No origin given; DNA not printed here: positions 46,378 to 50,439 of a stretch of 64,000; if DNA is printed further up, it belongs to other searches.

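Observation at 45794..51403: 1253-aa membrane-anchored FAD-oxidase + methyltransferase-like fusion, flanked on both sides by a paralogous multi-TM module family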

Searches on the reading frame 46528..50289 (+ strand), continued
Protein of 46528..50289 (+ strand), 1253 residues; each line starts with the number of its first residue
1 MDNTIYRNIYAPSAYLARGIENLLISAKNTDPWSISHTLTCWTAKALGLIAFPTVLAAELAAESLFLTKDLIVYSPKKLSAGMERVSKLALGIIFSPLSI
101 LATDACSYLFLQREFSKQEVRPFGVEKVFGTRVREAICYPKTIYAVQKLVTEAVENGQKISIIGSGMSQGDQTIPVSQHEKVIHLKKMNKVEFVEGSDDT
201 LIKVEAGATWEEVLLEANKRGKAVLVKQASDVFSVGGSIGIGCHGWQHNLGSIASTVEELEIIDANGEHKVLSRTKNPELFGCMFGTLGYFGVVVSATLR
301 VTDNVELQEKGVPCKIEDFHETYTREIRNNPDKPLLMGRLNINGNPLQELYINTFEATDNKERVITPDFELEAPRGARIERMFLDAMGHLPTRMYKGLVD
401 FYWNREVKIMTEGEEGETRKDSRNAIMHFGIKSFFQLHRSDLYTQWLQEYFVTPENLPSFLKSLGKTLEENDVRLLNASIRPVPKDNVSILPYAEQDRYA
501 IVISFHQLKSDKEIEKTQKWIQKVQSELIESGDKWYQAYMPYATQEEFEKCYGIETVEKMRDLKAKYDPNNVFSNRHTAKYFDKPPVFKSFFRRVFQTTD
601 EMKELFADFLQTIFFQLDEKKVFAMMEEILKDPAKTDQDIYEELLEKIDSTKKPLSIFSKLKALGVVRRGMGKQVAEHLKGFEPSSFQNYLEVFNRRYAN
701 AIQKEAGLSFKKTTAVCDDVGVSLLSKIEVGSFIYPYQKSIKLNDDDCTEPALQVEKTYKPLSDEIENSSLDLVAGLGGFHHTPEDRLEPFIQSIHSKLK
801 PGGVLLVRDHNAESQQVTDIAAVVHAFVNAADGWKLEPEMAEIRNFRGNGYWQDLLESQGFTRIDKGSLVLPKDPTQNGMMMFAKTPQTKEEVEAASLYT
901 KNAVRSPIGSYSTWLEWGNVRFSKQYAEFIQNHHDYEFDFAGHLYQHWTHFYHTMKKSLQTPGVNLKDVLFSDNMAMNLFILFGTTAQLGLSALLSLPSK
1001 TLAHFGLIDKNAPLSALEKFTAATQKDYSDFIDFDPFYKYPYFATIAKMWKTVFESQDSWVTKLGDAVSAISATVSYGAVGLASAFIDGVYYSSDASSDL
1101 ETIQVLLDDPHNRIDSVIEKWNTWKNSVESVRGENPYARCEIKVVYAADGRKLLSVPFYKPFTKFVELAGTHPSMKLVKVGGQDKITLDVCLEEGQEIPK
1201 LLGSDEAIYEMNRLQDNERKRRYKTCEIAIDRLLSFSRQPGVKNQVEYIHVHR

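Call 21: find_related_loci(query=A2, collection=genome_contigs, flank=8000)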
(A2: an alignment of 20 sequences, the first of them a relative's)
Query A2 (1253 aa) in genome_contigs; peptide patterns used: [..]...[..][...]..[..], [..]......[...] (x = any residue, [..] = any of these).
200 stretches matched a pattern; 99 encode a relative of the query (tblastn E <= 1e-3); the best 80 are kept; 79 distinct loci.
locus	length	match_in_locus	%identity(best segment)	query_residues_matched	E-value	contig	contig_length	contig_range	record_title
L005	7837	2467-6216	43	12-1250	0e+0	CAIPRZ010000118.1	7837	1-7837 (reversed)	MAG: uncultured Chlamydiae bacterium isolate LinL2_bin-0655 genome assembly, contig: bin-0655:118/174, whole genome shot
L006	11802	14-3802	42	12-1250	0e+0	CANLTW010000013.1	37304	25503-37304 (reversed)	MAG: Chlamydiae bacterium isolate ZE-3nov15-36 genome assembly, contig: ZE-3nov15-C491, whole genome shotgun sequence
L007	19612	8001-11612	42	12-1250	0e+0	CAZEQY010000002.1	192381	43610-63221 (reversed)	MAG TPA_asm: uncultured bacterium isolate SRP262948_co1_152 genome assembly, contig: NODE_64_length_192381_cov_102.74553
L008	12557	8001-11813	41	8-1250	0e+0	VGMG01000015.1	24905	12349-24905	MAG: Chlamydiae bacterium isolate K_DeepCast_35m_m2_204 K_DeepCast_35m_m2_204_Ga0194129_10002880, whole genome shotgun s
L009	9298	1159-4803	42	12-1250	0e+0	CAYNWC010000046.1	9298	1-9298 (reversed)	MAG TPA_asm: uncultured bacterium isolate SRP200132_co1_23 genome assembly, contig: NODE_13338_length_9298_cov_6.049335,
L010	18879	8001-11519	41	7-1250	0e+0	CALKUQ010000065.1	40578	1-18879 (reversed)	MAG TPA_asm: uncultured Chlamydiae bacterium isolate SRR6231164_bin.38_CONCOCT_v1.1_MAG genome assembly, contig: ERZ6503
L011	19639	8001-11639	43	3-1250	0e+0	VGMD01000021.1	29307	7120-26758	MAG: Chlamydiae bacterium isolate K_DeepCast_35m_m1_012 K_DeepCast_35m_m1_012_Ga0194129_10002260, whole genome shotgun s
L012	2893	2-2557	42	431-1250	0e+0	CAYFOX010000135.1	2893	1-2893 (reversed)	MAG TPA_asm: uncultured bacterium isolate ERP107066_co1_15 genome assembly, contig: NODE_62155_length_2893_cov_4.621917,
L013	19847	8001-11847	46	6-1250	2e-179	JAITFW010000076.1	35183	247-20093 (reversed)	MAG: Chlamydiales bacterium isolate Pal332_bin2 k119_285435, whole genome shotgun sequence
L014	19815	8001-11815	43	9-1250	0e+0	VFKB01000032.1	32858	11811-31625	MAG: Parachlamydiales bacterium isolate Bin_65_10 c_000001073763, whole genome shotgun sequence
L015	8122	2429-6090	43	12-1250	0e+0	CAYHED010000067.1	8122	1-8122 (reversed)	MAG TPA_asm: uncultured bacterium isolate ERP119702_co1_242 genome assembly, contig: NODE_12365_length_8122_cov_4.943845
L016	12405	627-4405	41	8-1250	0e+0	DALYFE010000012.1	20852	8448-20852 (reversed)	MAG TPA_asm: Chlamydiales bacterium isolate CTOTU14274 NODE_471_length_20852_cov_3.754147, whole genome shotgun sequence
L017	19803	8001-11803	42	9-1250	0e+0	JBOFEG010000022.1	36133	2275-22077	MAG: Chlamydiales bacterium isolate WFFMC_MAG_130 k139_1012422_flag=1_multi=7.9909_len=36133, whole genome shotgun seque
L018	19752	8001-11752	43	12-1250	0e+0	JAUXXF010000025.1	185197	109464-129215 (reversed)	MAG: Chlamydiales bacterium isolate C15_metabat.bin.97 C15_k141_106113, whole genome shotgun sequence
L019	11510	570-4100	30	94-1252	2e-155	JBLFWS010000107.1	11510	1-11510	MAG: Chlamydiales bacterium isolate 3300053785_128 Ga0535658_0015926, whole genome shotgun sequence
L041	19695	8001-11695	33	87-1205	8e-110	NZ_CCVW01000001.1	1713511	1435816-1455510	Legionella massiliensis strain LegA, whole genome shotgun sequence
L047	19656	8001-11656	30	79-1197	3e-98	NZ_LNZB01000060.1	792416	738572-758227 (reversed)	Legionella waltersii strain ATCC 51914 Lwal_ctg060, whole genome shotgun sequence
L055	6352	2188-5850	31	140-1208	4e-95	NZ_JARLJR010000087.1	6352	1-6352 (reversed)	MAG: Legionella sp. isolate MAG_CO105 MetaCoAG_Bin_105_Oxic_k141_1165917, whole genome shotgun sequence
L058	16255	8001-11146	30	140-911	7e-94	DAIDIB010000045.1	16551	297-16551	MAG TPA_asm: Gammaproteobacteria bacterium isolate clean355 NODE_45_length_16551_cov_3.812189, whole genome shotgun sequ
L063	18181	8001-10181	32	140-894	9e-92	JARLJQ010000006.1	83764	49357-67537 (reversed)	MAG: Legionella sp. isolate MAG_BO158 MetaBAT2_Bin_158_Oxic_k141_274856, whole genome shotgun sequence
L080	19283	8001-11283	33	137-1219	7e-117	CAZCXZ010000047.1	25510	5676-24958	MAG TPA_asm: Uncultured Candidatus Berkiella sp. isolate SRP062349_co2_245 genome assembly, contig: NODE_1051_length_255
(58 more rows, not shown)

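Call 27: search_protein_families(library=pfam, proteins=[L058:6306-7568:+, L047:4622-6481:-, L080:6022-6654:-, L055:406-798:+, L063:3655-4791:+, L005:6215-6649:+], max_evalue=0.001)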
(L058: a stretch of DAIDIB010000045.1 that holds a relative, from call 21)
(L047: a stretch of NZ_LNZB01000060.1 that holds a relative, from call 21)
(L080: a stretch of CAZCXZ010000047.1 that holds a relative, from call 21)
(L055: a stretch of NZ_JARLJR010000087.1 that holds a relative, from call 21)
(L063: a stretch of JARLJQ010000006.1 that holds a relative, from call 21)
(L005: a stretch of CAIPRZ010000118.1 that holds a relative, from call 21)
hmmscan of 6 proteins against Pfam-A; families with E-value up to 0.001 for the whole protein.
L058:6306-7568:+ (420 aa): 0 families

L047:4622-6481:- (619 aa): 11 families
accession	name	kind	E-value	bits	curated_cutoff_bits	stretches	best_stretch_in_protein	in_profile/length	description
PF00005.33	ABC_tran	-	8.1e-53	179.1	25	2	329-460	1-137/137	ABC transporter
PF12848.13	ABC_tran_Xtn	-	2.9e-26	91.8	25.9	1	217-296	1-80/85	ABC transporter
PF13304.12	AAA_21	-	2.1e-13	51.4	27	0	415-470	221-279/304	AAA domain, putative AbiEii toxin, Type IV TA system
PF02463.25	SMC_N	-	9.4e-12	45.3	40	1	26-215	23-207/220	RecF/RecN/SMC N terminal domain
PF13476.12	AAA_23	-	1.7e-08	35.8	27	0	30-95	22-78/201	AAA domain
PF13555.12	AAA_29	-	4.1e-07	30.1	27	0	18-51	13-46/61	P-loop containing region of AAA domain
PF03193.22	RsgA_GTPase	-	2.3e-06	28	30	0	335-364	103-131/174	RsgA GTPase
PF01926.29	MMR_HSR1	-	7.6e-06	26.5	21.9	0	29-56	1-27/113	50S ribosome-binding GTPase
PF16326.10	ABC_tran_CTD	-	1e-05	26.1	32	1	544-610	6-69/69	ABC transporter C-terminal domain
PF13401.12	AAA_22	-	3.5e-05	24.6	27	0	31-202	9-121/130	AAA domain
PF13671.12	AAA_33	-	0.00012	22.8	27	0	343-378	3-35/143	AAA domain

L080:6022-6654:- (210 aa): 1 family
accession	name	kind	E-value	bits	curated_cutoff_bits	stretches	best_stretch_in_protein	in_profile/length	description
PF03734.19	YkuD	-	5.7e-16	59.8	23.4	1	86-206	3-144/146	L,D-transpeptidase catalytic domain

L055:406-798:+ (130 aa): 1 family
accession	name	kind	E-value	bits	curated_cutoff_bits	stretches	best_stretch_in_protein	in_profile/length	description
PF01521.26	Fe-S_biosyn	-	6.8e-14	52.5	26.3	1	13-119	3-109/110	Iron-sulphur cluster biosynthesis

L063:3655-4791:+ (378 aa): 7 families
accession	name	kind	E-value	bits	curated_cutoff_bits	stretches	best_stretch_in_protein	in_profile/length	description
PF03054.22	tRNA_Me_trans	-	1.3e-80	270.2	20.6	1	20-214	2-201/202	tRNA methyl transferase HUP domain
PF20259.3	tRNA_Me_trans_M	-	6.3e-24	83.8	27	1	219-287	1-66/66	tRNA methyl transferase PRC-barrel domain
PF20258.4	tRNA_Me_trans_C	-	6.5e-20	71.7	20.6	1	297-373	2-77/77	Aminomethyltransferase beta-barrel domain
PF02540.23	NAD_synthase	-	7.8e-07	28.9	21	1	19-89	19-83/242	NAD synthase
PF06508.19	QueC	-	3.2e-06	27.2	22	1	20-84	1-62/210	Queuosine biosynthesis protein QueC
PF02568.20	ThiI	-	4.6e-05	23.5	20.5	1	18-87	3-72/197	Thiamine biosynthesis protein (ThiI)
PF01171.26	ATP_bind_3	-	8.3e-05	22.8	27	1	20-198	1-160/182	PP-loop family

L005:6215-6649:+ (144 aa): 0 families

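Call 56: find_related_loci(query=A5, collection=metagenome_contigs, flank=8000)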
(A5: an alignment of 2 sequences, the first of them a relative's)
Query A5 (1253 aa) in metagenome_contigs; peptide patterns used: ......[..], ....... (x = any residue, [..] = any of these).
554 stretches matched a pattern; 40 encode a relative of the query (tblastn E <= 1e-3); 40 distinct loci.
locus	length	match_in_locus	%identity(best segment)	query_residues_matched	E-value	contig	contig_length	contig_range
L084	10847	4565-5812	29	148-581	3e-53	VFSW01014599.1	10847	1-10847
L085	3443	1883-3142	31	146-581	2e-50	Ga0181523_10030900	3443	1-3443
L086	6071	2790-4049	30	146-581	9e-49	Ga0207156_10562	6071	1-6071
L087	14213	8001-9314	30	131-581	4e-48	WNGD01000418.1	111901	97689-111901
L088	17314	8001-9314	30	131-581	4e-48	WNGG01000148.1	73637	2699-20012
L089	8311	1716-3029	30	131-581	3e-48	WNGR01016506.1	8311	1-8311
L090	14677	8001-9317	28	131-581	9e-47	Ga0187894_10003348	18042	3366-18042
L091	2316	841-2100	29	146-581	9e-48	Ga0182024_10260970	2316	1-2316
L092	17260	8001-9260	27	146-581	5e-46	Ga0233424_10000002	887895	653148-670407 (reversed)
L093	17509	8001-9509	29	71-581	4e-46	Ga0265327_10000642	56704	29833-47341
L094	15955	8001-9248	28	141-575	2e-45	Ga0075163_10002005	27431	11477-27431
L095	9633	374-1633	29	146-581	2e-45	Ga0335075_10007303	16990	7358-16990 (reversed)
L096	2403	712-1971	29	146-581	9e-46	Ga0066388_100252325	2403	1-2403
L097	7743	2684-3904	28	159-581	5e-45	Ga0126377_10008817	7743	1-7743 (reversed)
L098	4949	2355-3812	29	131-632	7e-45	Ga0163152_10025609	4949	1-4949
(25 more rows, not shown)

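Call 60: search_protein_families(library=ncbifam, proteins=[L092:7767-9269:+, L084:4319-5833:+, L041:7941-9059:+, L041:9059-11860:+], max_evalue=0.01)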
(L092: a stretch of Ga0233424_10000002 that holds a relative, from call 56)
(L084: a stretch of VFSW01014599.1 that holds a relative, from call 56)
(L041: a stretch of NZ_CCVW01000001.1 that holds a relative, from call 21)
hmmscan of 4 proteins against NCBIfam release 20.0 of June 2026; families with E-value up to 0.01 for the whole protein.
L092:7767-9269:+ (500 aa): 7 families
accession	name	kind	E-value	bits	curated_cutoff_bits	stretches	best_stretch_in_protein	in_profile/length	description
TIGR01678.1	FAD_lactone_ox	subfamily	7.9e-23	81.1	396.8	1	74-242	22-190/438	sugar 1,4-lactone oxidase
NF053785.1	DcplphribOxDprE1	equivalog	1.7e-22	80.3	500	2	94-234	41-184/449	decaprenylphosphoryl-beta-D-ribose oxidase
TIGR01679.1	bact_FAD_ox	subfamily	3.3e-17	62.5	292.25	1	75-496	20-415/419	FAD-linked oxidoreductase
NF041227.1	BagG_FevA2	exception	1.2e-10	40.7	850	1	78-235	57-212/455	bagremycin/ferroverdin biosynthesis FAD-dependent oxygenase BagG/FevA2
TIGR01676.1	GLDHase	equivalog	5.1e-10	38.8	458.25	1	72-231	68-226/541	L-galactonolactone dehydrogenase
NF041226.1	BagK_FevA1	equivalog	2.5e-09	36.1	800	1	36-235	12-208/453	bagremycin/ferroverdin biosynthesis FAD-dependent oxygenase BagK/FevA1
TIGR01677.1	pln_FAD_oxido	subfamily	9.8e-06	24.3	383.1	1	75-232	42-213/560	FAD-dependent oxidoreductase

L084:4319-5833:+ (504 aa): 8 families
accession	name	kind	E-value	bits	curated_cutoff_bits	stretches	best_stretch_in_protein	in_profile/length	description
NF053785.1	DcplphribOxDprE1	equivalog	1.4e-24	87.2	500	2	93-233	37-181/449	decaprenylphosphoryl-beta-D-ribose oxidase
TIGR01678.1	FAD_lactone_ox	subfamily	2.8e-23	82.5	396.8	1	77-236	23-182/438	sugar 1,4-lactone oxidase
TIGR01679.1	bact_FAD_ox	subfamily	2e-21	76.4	292.25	1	80-260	23-200/419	FAD-linked oxidoreductase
TIGR01676.1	GLDHase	equivalog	3.6e-10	39.3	458.25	1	76-238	69-231/541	L-galactonolactone dehydrogenase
NF041227.1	BagG_FevA2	exception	1.6e-08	33.6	850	1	95-248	70-223/455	bagremycin/ferroverdin biosynthesis FAD-dependent oxygenase BagG/FevA2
NF041226.1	BagK_FevA1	equivalog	7.6e-08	31.2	800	1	112-249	83-220/453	bagremycin/ferroverdin biosynthesis FAD-dependent oxygenase BagK/FevA1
TIGR01677.1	pln_FAD_oxido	subfamily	4.9e-06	25.3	383.1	1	115-236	85-215/560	FAD-dependent oxidoreductase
NF008408.0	PRK11230.1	equivalog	0.0018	16.8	897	1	80-273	67-266/499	glycolate oxidase subunit GlcD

L041:7941-9059:+ (372 aa): 0 families

L041:9059-11860:+ (933 aa): 13 families
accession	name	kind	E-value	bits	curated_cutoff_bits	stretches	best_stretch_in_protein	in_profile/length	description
NF053785.1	DcplphribOxDprE1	equivalog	8.7e-22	77.9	500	2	156-321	20-184/449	decaprenylphosphoryl-beta-D-ribose oxidase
TIGR01678.1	FAD_lactone_ox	subfamily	3.5e-19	69.1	396.8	1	154-581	18-436/438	sugar 1,4-lactone oxidase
TIGR01679.1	bact_FAD_ox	subfamily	1.5e-17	63.6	292.25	1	154-352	15-207/419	FAD-linked oxidoreductase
TIGR01676.1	GLDHase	equivalog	3.3e-09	36.1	458.25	1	155-335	66-243/541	L-galactonolactone dehydrogenase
NF041227.1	BagG_FevA2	exception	4.6e-09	35.4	850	1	196-332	84-222/455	bagremycin/ferroverdin biosynthesis FAD-dependent oxygenase BagG/FevA2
NF041226.1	BagK_FevA1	equivalog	2e-07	29.8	800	1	192-335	76-221/453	bagremycin/ferroverdin biosynthesis FAD-dependent oxygenase BagK/FevA1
TIGR00387.1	glcD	equivalog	4.5e-06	25.8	567.9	1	157-295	4-141/413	glycolate oxidase subunit GlcD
TIGR01677.1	pln_FAD_oxido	subfamily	1.5e-05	23.7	383.1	1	155-282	38-168/560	FAD-dependent oxidoreductase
NF010480.0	PRK13905.1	equivalog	0.00022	20.2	259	1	155-298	38-172/303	UDP-N-acetylmuramate dehydrogenase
NF043040.1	corrin_prot_MT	hypoth_equivalog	0.0013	18.2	180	1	753-799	103-150/216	corrinoid protein-associated methyltransferase CpaM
NF045825.1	FAmtase_mtf2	equivalog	0.0017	17.7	400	0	756-813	120-175/248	fatty-acid O-methyltransferase Mtf2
NF038261.1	rhodoquin_RquA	equivalog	0.0026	17.5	175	1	755-806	112-163/218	rhodoquinone biosynthesis methyltransferase RquA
NF045823.1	PthPhpthDimycoMt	equivalog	0.0028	16.8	300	0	755-816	127-186/256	phthiotriol/phenolphthiotriol dimycocerosates methyltransferase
